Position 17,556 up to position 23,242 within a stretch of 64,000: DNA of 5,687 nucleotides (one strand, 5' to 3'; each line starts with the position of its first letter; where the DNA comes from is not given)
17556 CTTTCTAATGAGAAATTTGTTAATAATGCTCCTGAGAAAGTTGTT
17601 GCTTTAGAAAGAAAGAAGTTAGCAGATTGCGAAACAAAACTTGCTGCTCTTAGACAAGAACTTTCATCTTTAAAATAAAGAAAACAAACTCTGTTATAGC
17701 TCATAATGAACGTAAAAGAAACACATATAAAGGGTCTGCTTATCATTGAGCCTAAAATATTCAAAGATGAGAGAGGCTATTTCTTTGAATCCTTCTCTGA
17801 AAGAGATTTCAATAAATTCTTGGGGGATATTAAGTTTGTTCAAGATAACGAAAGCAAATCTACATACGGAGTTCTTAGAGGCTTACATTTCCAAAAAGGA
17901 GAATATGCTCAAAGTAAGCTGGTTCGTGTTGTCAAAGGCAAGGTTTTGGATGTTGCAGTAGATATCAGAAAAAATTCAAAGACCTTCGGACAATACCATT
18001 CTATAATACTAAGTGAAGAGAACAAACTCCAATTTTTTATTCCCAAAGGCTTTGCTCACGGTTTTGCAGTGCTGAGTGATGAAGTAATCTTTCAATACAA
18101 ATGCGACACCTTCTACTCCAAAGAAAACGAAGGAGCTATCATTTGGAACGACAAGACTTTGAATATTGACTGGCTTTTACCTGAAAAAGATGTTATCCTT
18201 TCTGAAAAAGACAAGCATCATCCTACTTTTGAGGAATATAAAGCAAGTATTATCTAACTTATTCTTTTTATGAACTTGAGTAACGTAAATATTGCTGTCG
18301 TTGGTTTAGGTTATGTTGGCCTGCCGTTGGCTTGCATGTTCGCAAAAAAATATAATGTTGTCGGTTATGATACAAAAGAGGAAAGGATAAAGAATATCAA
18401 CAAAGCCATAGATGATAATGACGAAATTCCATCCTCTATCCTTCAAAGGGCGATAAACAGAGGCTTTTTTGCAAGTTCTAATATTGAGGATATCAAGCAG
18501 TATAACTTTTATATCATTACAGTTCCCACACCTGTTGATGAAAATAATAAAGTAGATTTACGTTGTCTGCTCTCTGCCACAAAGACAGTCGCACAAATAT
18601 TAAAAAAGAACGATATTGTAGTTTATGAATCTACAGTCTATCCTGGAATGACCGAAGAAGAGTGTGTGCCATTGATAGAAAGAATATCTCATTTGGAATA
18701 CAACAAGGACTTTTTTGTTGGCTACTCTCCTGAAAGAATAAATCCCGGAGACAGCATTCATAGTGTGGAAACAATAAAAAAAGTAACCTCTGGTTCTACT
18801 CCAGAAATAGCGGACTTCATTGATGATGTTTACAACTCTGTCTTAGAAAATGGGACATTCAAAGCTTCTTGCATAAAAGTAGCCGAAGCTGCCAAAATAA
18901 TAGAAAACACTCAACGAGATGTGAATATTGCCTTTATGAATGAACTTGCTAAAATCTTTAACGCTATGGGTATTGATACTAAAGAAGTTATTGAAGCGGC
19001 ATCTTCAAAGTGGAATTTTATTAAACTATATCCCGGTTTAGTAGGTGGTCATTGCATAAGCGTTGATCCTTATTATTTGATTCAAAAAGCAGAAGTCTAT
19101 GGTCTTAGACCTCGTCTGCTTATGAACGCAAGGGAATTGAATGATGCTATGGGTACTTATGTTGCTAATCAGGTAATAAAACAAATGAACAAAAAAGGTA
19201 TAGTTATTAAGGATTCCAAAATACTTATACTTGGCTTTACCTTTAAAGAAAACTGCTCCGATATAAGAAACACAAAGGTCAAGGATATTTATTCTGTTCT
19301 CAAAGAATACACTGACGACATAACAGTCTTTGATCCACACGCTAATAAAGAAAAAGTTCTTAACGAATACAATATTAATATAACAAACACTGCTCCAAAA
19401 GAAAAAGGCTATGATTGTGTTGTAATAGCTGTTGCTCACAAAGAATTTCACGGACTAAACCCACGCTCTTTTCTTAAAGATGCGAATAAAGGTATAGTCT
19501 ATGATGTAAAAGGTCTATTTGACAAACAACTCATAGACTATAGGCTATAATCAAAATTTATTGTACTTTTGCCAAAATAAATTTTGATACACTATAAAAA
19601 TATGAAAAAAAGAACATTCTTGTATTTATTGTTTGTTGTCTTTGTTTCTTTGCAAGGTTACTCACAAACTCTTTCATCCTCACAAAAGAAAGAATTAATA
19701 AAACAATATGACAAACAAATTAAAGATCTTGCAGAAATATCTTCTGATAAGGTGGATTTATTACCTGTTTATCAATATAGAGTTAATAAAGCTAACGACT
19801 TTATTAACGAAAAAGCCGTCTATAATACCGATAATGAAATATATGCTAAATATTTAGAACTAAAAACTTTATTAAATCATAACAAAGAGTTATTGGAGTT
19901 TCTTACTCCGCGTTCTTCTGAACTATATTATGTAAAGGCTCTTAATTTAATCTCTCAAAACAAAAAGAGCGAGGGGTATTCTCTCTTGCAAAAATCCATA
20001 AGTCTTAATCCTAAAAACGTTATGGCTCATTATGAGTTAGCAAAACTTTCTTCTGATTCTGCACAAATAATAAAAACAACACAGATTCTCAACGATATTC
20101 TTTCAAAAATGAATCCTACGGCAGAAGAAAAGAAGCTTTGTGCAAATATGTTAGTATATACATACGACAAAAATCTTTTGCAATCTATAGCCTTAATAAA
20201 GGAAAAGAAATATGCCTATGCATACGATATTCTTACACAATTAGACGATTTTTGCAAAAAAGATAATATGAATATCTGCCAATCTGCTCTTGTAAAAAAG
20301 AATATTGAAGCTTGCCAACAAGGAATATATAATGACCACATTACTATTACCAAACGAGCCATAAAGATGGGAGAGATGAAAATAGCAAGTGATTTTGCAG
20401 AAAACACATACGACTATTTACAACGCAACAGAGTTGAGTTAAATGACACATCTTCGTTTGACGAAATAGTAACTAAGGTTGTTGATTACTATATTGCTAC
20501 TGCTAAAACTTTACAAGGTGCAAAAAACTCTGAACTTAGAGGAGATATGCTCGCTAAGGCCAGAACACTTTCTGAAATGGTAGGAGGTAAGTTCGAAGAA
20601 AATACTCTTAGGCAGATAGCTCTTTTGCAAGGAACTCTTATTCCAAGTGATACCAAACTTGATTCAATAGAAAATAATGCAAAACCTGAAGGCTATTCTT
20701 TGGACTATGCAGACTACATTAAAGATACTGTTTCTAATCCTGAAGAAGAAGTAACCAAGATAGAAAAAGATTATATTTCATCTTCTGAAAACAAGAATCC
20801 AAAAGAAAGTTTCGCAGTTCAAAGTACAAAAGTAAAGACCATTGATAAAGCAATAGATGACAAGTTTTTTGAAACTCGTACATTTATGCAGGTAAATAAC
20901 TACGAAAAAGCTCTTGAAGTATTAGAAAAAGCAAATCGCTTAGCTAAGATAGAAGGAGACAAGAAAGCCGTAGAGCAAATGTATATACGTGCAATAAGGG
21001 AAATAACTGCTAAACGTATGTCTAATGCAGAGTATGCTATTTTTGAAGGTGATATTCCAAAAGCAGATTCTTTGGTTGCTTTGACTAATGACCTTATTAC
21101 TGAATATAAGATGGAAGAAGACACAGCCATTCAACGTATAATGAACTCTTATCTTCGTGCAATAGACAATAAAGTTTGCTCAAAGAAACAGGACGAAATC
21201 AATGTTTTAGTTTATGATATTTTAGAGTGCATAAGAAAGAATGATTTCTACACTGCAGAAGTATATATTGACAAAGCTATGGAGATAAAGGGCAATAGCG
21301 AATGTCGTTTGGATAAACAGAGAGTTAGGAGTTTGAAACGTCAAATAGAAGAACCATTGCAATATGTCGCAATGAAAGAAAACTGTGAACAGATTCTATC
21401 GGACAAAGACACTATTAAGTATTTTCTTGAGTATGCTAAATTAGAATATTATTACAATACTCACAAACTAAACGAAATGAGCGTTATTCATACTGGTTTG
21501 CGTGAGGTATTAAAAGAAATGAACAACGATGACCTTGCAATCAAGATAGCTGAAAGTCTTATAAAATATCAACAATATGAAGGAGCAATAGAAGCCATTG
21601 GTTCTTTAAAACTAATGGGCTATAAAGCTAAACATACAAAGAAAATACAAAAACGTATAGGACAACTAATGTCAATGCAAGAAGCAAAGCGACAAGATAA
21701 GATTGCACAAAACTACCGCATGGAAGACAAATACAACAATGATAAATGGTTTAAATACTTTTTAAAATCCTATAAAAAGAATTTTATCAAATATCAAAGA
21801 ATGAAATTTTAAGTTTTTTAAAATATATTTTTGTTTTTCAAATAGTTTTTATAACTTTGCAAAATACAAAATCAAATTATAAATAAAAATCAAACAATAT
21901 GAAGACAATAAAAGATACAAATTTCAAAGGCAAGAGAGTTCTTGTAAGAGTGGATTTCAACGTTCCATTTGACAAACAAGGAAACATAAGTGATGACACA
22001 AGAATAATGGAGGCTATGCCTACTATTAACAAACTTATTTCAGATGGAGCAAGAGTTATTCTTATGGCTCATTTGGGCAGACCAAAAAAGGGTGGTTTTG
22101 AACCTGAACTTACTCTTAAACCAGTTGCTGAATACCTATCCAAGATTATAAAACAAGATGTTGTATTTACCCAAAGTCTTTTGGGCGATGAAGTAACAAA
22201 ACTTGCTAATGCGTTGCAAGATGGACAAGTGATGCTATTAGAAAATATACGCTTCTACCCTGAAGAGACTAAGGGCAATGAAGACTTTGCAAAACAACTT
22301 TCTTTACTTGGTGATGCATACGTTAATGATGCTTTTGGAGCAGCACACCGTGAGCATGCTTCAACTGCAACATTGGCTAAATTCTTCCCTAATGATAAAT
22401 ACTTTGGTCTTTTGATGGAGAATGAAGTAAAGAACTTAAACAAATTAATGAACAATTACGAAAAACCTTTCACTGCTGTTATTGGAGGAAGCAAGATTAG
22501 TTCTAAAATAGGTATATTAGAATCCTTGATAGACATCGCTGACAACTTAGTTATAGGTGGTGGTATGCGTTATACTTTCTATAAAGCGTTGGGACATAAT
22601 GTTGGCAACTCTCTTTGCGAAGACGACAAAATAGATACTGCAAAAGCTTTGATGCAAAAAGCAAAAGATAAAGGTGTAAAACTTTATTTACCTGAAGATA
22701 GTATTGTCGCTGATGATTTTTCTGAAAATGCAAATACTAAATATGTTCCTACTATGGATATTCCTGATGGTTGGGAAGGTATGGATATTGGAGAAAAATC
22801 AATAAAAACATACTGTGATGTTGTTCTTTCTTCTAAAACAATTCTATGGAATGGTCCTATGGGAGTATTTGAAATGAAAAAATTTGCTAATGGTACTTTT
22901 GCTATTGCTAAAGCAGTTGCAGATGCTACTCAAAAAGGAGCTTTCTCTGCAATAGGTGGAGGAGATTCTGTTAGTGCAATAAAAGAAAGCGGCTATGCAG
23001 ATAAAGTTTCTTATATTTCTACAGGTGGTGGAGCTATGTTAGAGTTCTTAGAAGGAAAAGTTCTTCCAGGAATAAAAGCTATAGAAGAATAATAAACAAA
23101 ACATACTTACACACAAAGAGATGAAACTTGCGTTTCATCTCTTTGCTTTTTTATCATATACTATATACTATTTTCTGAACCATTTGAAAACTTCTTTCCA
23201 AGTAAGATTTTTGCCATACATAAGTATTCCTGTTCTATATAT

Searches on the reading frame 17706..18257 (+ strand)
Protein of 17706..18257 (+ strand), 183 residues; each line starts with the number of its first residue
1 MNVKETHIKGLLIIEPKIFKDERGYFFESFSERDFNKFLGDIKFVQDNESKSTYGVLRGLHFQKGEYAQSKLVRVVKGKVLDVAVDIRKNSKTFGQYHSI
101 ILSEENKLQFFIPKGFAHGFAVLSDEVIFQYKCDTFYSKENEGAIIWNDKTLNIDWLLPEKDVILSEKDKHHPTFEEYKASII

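Call 36: search_protein_families(library=pfam, proteins=[window:17706-18257:+], max_evalue=0.00001)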
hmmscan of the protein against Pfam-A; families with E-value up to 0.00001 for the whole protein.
window:17706-18257:+ (183 aa): 1 family
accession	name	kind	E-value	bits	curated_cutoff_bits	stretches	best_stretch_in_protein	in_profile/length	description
PF00908.23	dTDP_sugar_isom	-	1.9e-72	242.9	27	1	5-177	1-168/168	dTDP-4-dehydrorhamnose 3,5-epimerase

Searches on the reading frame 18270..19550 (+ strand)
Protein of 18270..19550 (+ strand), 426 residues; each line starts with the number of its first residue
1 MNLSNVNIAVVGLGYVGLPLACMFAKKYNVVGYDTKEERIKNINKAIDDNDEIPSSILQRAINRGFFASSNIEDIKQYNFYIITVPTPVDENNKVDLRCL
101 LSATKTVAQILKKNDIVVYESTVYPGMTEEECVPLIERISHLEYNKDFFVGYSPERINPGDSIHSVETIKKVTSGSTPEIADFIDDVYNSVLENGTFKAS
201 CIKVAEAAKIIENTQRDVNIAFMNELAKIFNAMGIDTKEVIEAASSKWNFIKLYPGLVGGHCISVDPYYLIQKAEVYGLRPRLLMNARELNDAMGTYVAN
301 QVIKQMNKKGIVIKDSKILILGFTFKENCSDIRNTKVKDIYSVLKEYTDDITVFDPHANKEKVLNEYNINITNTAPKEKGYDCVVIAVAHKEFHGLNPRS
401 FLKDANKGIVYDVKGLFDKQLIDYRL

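Call 36: search_protein_families(library=pfam, proteins=[window:18270-19550:+], max_evalue=0.00001)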
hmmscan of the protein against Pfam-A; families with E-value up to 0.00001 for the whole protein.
window:18270-19550:+ (426 aa): 3 families
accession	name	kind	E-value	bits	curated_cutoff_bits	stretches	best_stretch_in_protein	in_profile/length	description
PF03721.20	UDPG_MGDP_dh_N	-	7.6e-34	117.4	27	1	7-180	2-179/187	UDP-glucose/GDP-mannose dehydrogenase family, NAD binding domain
PF00984.24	UDPG_MGDP_dh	-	1.6e-27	95.8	25.4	1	204-292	2-93/94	UDP-glucose/GDP-mannose dehydrogenase family, central domain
PF03720.21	UDPG_MGDP_dh_C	-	1.5e-21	77.2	30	1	319-418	1-102/103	UDP-glucose/GDP-mannose dehydrogenase family, UDP binding domain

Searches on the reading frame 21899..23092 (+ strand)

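Call 36: search_protein_families(library=pfam, proteins=[window:21899-23092:+], max_evalue=0.00001)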
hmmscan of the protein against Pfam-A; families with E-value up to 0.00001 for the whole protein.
window:21899-23092:+ (397 aa): 1 family
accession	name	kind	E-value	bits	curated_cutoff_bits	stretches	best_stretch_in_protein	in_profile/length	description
PF00162.24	PGK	-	3.2e-158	527.1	27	1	4-387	1-379/379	Phosphoglycerate kinase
